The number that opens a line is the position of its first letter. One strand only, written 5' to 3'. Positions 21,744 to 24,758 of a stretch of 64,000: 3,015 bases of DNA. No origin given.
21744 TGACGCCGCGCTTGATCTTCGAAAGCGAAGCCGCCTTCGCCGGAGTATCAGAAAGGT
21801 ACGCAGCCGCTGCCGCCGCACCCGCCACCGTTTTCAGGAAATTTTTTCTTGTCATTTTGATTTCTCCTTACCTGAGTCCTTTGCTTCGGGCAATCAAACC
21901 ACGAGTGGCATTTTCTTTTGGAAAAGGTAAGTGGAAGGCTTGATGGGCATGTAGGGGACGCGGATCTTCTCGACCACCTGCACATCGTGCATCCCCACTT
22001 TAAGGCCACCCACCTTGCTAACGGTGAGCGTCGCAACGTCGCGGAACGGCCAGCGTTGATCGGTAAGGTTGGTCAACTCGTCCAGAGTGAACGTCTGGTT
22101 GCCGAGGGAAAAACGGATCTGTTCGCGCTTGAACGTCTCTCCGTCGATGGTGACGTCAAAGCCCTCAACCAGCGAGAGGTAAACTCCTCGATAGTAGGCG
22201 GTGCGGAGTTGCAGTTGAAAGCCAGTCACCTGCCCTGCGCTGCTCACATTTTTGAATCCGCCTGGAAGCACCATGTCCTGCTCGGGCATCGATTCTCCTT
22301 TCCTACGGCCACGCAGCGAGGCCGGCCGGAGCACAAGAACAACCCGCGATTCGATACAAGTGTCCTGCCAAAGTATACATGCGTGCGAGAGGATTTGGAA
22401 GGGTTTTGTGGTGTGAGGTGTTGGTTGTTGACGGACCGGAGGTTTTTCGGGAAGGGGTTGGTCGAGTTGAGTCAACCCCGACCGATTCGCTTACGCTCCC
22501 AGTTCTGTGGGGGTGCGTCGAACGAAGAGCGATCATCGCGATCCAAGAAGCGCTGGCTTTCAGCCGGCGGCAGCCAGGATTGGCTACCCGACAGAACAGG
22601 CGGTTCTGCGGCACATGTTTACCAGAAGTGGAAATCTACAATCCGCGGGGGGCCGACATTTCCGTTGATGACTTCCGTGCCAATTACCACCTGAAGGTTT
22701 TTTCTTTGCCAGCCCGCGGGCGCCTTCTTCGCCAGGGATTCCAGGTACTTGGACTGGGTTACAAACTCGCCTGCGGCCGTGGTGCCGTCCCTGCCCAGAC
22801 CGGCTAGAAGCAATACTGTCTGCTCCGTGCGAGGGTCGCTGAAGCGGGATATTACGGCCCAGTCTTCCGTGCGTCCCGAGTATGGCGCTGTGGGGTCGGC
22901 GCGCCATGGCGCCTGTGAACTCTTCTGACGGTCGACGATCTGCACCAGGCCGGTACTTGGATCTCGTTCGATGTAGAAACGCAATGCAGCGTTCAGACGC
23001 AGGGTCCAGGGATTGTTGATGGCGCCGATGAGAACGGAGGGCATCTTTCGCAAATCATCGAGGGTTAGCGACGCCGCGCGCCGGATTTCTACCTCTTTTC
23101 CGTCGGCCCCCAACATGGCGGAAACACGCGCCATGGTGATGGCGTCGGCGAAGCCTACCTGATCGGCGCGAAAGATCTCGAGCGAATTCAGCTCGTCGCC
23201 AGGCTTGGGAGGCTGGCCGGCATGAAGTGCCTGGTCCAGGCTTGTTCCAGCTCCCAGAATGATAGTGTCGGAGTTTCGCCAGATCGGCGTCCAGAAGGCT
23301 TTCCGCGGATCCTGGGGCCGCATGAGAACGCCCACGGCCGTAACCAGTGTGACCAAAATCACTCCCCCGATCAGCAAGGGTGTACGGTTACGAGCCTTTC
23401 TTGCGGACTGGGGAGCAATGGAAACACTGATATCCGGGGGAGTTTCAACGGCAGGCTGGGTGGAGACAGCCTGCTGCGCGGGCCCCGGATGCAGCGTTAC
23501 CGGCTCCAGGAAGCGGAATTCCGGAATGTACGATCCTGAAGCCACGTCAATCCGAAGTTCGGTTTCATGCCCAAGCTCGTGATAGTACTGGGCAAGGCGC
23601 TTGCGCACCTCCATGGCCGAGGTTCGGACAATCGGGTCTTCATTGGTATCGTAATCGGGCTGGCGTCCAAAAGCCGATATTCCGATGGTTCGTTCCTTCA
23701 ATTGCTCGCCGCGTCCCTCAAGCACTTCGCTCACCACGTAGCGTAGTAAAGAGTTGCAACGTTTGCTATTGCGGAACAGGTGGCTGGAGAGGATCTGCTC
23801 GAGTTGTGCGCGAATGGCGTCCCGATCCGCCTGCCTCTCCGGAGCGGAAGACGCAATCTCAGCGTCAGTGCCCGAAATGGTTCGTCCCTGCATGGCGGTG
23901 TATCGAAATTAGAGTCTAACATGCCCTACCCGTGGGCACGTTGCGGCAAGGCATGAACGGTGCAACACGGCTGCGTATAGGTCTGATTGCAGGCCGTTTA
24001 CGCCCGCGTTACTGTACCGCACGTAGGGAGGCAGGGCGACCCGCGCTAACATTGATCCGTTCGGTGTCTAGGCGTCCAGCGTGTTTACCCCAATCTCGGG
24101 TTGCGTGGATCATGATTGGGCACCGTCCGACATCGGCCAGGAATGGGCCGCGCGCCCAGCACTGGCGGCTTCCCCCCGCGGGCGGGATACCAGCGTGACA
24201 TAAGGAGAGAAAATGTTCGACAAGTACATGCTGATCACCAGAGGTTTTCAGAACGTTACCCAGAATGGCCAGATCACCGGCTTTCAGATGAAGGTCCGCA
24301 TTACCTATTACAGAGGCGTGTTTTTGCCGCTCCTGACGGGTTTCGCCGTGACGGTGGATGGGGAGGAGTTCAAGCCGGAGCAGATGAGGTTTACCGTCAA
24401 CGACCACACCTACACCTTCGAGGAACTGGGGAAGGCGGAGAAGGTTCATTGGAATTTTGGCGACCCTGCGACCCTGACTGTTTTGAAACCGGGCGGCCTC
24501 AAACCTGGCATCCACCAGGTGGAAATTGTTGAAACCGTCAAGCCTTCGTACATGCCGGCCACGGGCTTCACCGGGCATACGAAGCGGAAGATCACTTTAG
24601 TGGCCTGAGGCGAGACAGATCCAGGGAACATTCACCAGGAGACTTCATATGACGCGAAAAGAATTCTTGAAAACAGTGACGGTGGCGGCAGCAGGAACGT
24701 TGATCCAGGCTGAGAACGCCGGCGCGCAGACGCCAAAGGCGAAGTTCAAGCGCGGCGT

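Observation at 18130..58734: Ten paralogous small-protein + TIM-barrel cassettes: candidate expanded battery of C-glycoside / 3-keto-glycoside lyase heteromers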

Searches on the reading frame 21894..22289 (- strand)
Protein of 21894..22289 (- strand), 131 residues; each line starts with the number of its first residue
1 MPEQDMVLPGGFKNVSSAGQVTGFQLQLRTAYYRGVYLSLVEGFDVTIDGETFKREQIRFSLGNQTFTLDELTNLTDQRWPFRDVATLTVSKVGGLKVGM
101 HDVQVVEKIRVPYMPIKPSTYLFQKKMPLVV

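Call 4: search_protein_families(library=pfam, proteins=[window:21894-22289:-], max_evalue=0.01)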
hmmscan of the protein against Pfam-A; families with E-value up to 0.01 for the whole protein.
window:21894-22289:- (131 aa): 2 families
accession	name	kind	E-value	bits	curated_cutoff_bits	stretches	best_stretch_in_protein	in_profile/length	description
PF19906.4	CGDB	-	1.1e-38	132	27.6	1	3-113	2-112/112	C-glycoside deglycosidase beta subunit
PF25653.1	HMG-CoA_red_N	-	0.0021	19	27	1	45-106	36-97/115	Hydroxymethylglutaryl-CoA reductase, N-terminal domain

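Call 54: find_homologous_proteins(query=A2, max_evalue=1e-8)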
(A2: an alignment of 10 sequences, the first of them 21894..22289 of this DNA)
Query A2 (10 sequences) (131 aa, profile of the alignment): 95 proteins with E <= 1e-8 among 8000 candidates.
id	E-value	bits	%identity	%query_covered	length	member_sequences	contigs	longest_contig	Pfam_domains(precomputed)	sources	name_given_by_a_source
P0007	2.7e-53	197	100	100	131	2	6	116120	PF19906.5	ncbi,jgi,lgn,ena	jgi:hypothetical protein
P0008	1.9e-51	191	66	99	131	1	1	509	PF19906.5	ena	-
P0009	1.4e-50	188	83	100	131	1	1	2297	PF19906.5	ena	-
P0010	1.8e-50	188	82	100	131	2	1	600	PF19906.5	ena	-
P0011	1.4e-49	185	64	99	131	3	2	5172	PF19906.5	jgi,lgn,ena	-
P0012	1.9e-49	185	68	100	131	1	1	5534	PF19906.5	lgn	-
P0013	6.2e-49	183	65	99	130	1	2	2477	PF19906.5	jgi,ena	-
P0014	7.1e-49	183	78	100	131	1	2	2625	PF19906.5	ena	-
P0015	8.5e-49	182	66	99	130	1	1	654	PF19906.5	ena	-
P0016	9.2e-49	182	55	100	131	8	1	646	PF19906.5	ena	-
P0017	1.0e-48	182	65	99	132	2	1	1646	PF19906.5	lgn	-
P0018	1.7e-48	181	54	100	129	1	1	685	PF19906.5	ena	-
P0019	1.1e-47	179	61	98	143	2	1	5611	PF19906.5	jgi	jgi:hypothetical protein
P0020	1.0e-46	176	66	100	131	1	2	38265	PF19906.5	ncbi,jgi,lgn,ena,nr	ncbi:MAG TPA: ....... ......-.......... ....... [Patescibacteria group bacterium]|nr:DUF6379 domain-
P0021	2.8e-46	174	60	98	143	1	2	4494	PF19906.5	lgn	-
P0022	3.5e-46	174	55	98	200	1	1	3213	PF19906.5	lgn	-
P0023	7.5e-45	170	58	100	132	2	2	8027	PF19906.5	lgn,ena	-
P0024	9.2e-45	169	61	100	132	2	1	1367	PF19906.5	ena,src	-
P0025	2.4e-44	168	53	99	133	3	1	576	PF19906.5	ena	-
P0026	2.8e-44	168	49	99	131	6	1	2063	PF19906.5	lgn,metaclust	metaclust:\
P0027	5.1e-44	167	52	99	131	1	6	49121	PF19906.5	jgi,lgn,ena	jgi:hypothetical protein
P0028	1.1e-43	166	54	99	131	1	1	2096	PF19906.5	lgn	-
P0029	5.7e-43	164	53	95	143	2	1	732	PF19906.5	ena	-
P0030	6.2e-43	163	50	95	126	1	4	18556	PF19906.5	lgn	-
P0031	3.2e-42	161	51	99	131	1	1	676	PF19906.5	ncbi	-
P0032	3.3e-42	161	48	99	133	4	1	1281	PF19906.5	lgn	-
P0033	7.5e-42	160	47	98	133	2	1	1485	PF19906.5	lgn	-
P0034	1.0e-41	160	56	99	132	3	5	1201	PF19906.5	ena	-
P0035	1.0e-41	160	56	100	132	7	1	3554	PF19906.5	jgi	jgi:hypothetical protein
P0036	1.2e-41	159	48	99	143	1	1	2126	PF19906.5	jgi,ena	-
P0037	2.0e-41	159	49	96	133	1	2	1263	PF19906.5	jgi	-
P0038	3.7e-41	158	56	92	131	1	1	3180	PF19906.5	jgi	jgi:hypothetical protein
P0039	1.1e-40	156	53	98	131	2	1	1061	PF19906.5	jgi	jgi:hypothetical protein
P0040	2.2e-40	155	53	100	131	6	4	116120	PF19906.5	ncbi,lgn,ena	-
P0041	4.4e-40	154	34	85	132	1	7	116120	PF19906.5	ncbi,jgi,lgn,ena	jgi:hypothetical protein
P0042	7.8e-40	153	52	100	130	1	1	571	PF19906.5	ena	-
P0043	1.1e-39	153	57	86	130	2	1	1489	PF19906.5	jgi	jgi:hypothetical protein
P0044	1.7e-39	152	50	95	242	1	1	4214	PF19906.5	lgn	-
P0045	3.1e-39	152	52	100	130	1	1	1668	PF19906.5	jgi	jgi:hypothetical protein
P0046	4.4e-39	151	55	92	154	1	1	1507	PF19906.5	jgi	jgi:Domain of unknown function (DUF6379)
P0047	1.0e-37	147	45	99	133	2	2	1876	PF19906.5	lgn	-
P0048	1.1e-37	147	69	79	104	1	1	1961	PF19906.5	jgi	jgi:hypothetical protein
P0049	2.5e-37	145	55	86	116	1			PF19906.5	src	-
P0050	4.8e-37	144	45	99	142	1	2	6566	PF19906.5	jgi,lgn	jgi:hypothetical protein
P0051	4.8e-37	144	49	79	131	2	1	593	PF19906.5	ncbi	-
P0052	8.7e-37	144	45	100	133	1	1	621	PF19906.5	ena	-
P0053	1.2e-36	143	46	100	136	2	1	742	PF19906.5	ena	-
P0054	1.5e-36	143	42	93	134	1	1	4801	PF19906.5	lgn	-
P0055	6.0e-36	141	49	95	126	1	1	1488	PF19906.5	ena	-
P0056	1.2e-35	140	45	99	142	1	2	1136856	PF19906.5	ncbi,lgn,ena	-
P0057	2.1e-35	139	50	100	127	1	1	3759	PF19906.5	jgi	jgi:hypothetical protein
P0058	2.3e-35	139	50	88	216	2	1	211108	PF19906.5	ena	-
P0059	3.3e-35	138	31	64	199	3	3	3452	PF19906.5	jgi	jgi:hypothetical protein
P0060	5.4e-34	135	48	81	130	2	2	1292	PF19906.5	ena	-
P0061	6.1e-34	134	46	88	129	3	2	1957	PF19906.5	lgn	-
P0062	9.2e-34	134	34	85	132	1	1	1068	PF19906.5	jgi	jgi:Domain of unknown function (DUF6379)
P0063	2.9e-33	132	47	88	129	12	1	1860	PF19906.5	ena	-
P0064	3.6e-33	132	45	88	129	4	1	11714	PF19906.5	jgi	jgi:hypothetical protein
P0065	5.3e-33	131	30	69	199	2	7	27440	PF19906.5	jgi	jgi:hypothetical protein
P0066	8.1e-33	131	46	88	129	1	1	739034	PF19906.5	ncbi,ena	-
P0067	1.0e-32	130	31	82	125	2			PF19906.5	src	-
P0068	1.2e-32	130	41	88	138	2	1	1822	PF19906.5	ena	-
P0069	1.5e-32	130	44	88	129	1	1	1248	PF19906.5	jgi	jgi:hypothetical protein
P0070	4.5e-32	128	44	100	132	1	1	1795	PF19906.5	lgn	-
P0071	6.5e-32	128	44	88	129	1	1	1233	PF19906.5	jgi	jgi:hypothetical protein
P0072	1.6e-31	127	41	97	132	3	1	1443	PF19906.5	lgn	-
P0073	4.1e-31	125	44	79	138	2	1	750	PF19906.5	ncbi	-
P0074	1.5e-30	123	45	79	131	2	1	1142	PF19906.5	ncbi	-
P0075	2.5e-30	123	46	80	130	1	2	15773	PF19906.5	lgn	-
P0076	4.7e-30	122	43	100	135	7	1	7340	PF19906.5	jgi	jgi:hypothetical protein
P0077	6.8e-29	118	31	69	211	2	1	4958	PF19906.5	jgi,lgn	-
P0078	1.4e-28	117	35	63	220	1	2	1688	PF19906.5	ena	-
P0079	5.6e-28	115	30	63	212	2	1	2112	PF19906.5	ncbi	-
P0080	2.6e-27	113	33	72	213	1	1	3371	PF19906.5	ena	-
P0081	2.7e-27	113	34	70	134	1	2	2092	PF19906.5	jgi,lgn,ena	jgi:hypothetical protein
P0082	1.2e-26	111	30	63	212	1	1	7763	PF19906.5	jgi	jgi:hypothetical protein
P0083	2.3e-26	110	34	70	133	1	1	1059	PF19906.5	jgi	jgi:hypothetical protein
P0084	5.4e-26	109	29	80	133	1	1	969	PF19906.5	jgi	jgi:hypothetical protein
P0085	9.8e-26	108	29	63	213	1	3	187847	PF19906.5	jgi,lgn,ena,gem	-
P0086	1.4e-25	107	28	70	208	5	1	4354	PF19906.5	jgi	jgi:hypothetical protein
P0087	2.7e-25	106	33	63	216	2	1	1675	PF19906.5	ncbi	-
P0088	9.1e-25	105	27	70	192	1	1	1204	PF19906.5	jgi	jgi:hypothetical protein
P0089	1.4e-24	104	31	64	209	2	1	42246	PF19906.5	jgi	-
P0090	2.4e-24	103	30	70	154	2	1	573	PF19906.5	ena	-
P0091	2.8e-24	103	30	72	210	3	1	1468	PF19906.5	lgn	-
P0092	1.5e-23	101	30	64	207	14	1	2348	PF19906.5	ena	-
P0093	2.5e-23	100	29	71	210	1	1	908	PF19906.5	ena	-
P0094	3.2e-23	100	32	85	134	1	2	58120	PF19906.5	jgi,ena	jgi:hypothetical protein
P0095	4.6e-23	99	30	64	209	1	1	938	PF19906.5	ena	-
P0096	5.2e-23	99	29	86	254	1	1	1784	PF19906.5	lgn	-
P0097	7.8e-23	98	29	63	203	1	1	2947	PF19906.5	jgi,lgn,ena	-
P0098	1.0e-22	98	29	63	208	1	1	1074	PF19906.5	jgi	jgi:hypothetical protein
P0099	2.5e-20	90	59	56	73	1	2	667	PF19906.5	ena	-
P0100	3.1e-20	90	32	73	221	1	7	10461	PF19906.5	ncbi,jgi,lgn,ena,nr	ncbi:MAG TPA: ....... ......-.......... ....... [Novosphingobium sp.]|nr:DUF6379 domain-containing p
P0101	1.3e-15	75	30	77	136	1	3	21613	PF19906.5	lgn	-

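Call 56: find_encoding_contigs(protein=P0085, flank=6000, max_places=2)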
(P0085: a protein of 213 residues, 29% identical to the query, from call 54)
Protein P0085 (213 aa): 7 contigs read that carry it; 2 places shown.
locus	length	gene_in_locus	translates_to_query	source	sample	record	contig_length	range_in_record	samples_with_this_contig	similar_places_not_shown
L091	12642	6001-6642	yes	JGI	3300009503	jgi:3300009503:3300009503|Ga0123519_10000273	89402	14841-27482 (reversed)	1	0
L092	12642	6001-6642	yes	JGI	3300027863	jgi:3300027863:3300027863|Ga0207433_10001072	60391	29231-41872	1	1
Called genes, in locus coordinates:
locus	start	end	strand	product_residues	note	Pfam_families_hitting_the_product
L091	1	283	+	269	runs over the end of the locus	PF02679:ComA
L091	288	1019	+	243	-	PF04029:2-ph_phosp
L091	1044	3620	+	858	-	PF22842:Pel9A-like_beta_helix, PF13229:Beta_helix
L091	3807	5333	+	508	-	PF03629:SASA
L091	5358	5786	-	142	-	-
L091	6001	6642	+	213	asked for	PF19906:CGDB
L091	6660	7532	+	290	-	PF01261:AP_endonuc_2 (weak)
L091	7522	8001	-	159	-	-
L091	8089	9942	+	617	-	PF00989:PAS (faint), PF08448:PAS_4, PF13188:PAS_8 (faint), PF13426:PAS_9, PF08448:PAS_4, PF13426:PAS_9 (weak), PF02518:HATPase_c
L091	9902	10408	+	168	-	PF00072:Response_reg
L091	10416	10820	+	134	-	PF00072:Response_reg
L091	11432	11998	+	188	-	PF00072:Response_reg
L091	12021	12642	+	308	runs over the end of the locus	PF02665:Nitrate_red_gam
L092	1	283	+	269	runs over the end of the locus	PF02679:ComA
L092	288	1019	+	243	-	PF04029:2-ph_phosp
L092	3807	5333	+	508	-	PF03629:SASA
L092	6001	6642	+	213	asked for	PF19906:CGDB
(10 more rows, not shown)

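Call 57: find_encoding_contigs(protein=P0089, flank=6000, max_places=2)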
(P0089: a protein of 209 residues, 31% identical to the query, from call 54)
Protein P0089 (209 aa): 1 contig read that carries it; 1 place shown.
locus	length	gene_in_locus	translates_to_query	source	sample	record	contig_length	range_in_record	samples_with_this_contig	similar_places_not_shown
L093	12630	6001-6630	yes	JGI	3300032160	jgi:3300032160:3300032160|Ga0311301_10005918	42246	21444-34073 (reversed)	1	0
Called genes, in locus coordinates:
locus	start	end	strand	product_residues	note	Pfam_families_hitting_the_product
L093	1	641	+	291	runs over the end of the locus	PF00753:Lactamase_B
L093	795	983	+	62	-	-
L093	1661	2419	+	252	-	-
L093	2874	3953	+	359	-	-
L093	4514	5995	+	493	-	PF01408:GFO_IDH_MocA, PF19051:GFO_IDH_MocA_C2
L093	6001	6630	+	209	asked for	PF19906:CGDB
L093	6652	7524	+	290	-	PF01261:AP_endonuc_2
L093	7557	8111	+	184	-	PF19906:CGDB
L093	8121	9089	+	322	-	PF01261:AP_endonuc_2 (weak)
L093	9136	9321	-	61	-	-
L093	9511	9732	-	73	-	-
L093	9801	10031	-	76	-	PF08271:Zn_Ribbon_TF (weak)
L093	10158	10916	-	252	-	PF00072:Response_reg, PF04397:LytTR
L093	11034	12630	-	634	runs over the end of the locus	PF06580:His_kinase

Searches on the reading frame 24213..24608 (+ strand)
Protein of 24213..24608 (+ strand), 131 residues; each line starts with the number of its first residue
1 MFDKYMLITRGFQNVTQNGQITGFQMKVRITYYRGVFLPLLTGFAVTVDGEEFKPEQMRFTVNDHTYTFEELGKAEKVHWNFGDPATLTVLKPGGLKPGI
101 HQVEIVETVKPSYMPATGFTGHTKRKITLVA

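Call 4: search_protein_families(library=pfam, proteins=[window:24213-24608:+], max_evalue=0.01)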
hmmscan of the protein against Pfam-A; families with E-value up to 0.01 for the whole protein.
window:24213-24608:+ (131 aa): 1 family
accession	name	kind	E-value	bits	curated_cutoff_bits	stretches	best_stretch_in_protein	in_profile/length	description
PF19906.4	CGDB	-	3.7e-39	133.5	27.6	1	2-113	1-112/112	C-glycoside deglycosidase beta subunit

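Call 13: search_solved_structures(query=window:24213-24608:+, max_evalue=0.01, show_alignments=2)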
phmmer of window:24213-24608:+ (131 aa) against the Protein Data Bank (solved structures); distinct sequences matched with E-value up to 0.01: 8.
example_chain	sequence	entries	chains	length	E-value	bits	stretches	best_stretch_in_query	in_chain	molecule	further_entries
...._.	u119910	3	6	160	9e-23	84.1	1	3-117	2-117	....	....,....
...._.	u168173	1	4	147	5e-18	68.7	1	13-115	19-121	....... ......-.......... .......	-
8qrz_A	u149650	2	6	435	1.6e-17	67.1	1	5-117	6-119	Sugar phosphate isomerase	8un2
8qvc_B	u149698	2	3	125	1.4e-16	64.1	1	1-123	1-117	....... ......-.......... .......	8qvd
8umc_B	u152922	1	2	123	2e-16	63.5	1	1-117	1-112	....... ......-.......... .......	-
7bvr_B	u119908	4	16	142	3.8e-14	56.2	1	12-115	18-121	DgpB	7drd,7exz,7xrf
9m3b_B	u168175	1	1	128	4.9e-13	52.6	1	1-128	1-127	P581a DgpB1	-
7dnm_B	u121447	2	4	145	3.2e-05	27.3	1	21-115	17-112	AgCarC2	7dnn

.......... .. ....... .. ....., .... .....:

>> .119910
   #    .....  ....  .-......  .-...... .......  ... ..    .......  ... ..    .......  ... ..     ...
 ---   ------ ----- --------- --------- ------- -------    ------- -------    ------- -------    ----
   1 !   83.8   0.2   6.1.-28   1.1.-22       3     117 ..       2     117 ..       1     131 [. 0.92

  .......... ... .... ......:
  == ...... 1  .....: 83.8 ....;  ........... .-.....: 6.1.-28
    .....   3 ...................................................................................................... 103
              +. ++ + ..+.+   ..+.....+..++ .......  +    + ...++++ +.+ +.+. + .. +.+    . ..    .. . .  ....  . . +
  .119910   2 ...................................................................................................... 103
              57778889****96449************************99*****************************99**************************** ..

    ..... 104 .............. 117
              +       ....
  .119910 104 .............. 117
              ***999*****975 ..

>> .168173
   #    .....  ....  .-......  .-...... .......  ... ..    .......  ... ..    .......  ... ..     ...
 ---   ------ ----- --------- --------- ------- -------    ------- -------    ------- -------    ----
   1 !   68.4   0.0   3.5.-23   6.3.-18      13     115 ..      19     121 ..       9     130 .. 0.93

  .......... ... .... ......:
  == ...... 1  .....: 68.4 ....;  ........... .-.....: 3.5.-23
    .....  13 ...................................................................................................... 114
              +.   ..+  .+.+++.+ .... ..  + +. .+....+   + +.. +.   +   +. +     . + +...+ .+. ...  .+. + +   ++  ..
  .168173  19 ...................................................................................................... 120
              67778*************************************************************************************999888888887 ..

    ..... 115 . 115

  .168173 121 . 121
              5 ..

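Call 27: search_protein_families(library=ncbifam, proteins=[window:24213-24608:+], max_evalue=1)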
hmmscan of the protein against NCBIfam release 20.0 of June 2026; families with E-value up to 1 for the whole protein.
window:24213-24608:+ (131 aa): 0 families
